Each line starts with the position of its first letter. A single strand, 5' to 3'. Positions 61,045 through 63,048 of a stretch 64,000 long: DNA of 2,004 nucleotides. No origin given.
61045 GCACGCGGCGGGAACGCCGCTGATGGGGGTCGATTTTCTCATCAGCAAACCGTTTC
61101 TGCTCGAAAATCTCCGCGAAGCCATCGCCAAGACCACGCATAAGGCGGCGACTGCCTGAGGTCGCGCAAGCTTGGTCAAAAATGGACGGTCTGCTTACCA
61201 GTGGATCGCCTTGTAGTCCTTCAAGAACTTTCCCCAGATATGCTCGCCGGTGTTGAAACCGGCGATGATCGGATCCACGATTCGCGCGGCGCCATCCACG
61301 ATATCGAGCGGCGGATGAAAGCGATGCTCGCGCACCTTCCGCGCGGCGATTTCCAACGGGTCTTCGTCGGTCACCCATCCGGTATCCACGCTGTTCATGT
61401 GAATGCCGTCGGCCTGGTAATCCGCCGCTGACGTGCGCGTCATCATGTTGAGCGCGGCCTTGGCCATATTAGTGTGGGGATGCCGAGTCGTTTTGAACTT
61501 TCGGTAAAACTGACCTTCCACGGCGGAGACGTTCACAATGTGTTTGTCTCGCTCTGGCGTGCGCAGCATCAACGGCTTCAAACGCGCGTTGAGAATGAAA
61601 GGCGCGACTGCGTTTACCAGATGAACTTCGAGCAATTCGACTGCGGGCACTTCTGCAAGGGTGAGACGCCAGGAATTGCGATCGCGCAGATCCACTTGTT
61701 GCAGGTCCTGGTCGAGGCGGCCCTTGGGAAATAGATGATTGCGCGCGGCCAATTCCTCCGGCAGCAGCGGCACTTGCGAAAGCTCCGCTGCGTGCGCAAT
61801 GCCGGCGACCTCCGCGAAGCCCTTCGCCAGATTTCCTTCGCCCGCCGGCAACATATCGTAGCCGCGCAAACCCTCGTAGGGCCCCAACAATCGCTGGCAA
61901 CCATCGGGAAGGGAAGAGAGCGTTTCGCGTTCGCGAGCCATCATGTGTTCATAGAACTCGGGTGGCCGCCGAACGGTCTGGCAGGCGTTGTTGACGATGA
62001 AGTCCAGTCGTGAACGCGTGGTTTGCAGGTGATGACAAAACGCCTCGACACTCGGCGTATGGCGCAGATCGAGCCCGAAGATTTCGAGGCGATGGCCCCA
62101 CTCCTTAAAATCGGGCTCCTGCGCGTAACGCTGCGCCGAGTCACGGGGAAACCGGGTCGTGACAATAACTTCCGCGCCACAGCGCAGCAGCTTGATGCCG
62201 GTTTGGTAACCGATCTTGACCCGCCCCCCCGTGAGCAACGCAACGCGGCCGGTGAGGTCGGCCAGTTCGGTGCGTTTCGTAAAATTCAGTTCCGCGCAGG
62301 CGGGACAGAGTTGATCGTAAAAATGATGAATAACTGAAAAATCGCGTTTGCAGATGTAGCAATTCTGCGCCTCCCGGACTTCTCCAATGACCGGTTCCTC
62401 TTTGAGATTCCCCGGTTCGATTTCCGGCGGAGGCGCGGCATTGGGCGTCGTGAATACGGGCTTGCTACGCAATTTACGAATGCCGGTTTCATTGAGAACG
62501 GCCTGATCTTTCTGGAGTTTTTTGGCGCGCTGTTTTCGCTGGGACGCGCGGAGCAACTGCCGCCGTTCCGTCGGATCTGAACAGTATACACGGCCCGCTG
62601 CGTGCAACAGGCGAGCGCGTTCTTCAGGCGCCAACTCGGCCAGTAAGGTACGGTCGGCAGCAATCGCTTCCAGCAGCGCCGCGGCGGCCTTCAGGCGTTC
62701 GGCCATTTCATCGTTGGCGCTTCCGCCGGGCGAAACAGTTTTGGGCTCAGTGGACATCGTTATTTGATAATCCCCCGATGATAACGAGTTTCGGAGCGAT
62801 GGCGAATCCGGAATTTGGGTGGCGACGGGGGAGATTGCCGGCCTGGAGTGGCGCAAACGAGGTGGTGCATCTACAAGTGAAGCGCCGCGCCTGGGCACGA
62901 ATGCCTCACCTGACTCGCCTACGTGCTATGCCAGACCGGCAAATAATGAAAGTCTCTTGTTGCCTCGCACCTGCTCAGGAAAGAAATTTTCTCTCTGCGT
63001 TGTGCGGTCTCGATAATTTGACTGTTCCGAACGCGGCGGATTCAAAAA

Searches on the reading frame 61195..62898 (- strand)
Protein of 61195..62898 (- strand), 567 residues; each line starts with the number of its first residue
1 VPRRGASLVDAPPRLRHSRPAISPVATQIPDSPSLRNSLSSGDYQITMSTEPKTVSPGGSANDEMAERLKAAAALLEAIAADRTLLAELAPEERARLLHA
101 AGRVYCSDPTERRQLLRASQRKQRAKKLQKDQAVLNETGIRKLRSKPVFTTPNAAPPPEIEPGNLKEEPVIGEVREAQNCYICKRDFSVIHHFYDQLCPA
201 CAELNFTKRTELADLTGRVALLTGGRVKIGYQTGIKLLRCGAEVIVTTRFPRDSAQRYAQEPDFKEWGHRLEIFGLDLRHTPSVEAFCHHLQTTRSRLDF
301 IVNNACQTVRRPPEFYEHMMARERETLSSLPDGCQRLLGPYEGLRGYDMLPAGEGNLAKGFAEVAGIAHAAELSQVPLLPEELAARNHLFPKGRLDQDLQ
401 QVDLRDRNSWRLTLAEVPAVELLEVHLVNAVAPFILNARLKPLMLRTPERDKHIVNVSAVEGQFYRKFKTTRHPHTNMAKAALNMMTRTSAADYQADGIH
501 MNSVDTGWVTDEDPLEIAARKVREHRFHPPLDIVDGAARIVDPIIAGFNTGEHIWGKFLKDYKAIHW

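Call 57: find_encoding_contigs(protein=window:61195-62898:-, flank=10000, max_places=3)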
Protein window:61195-62898:- (567 aa): no gene with exactly this product is on record in the collection.
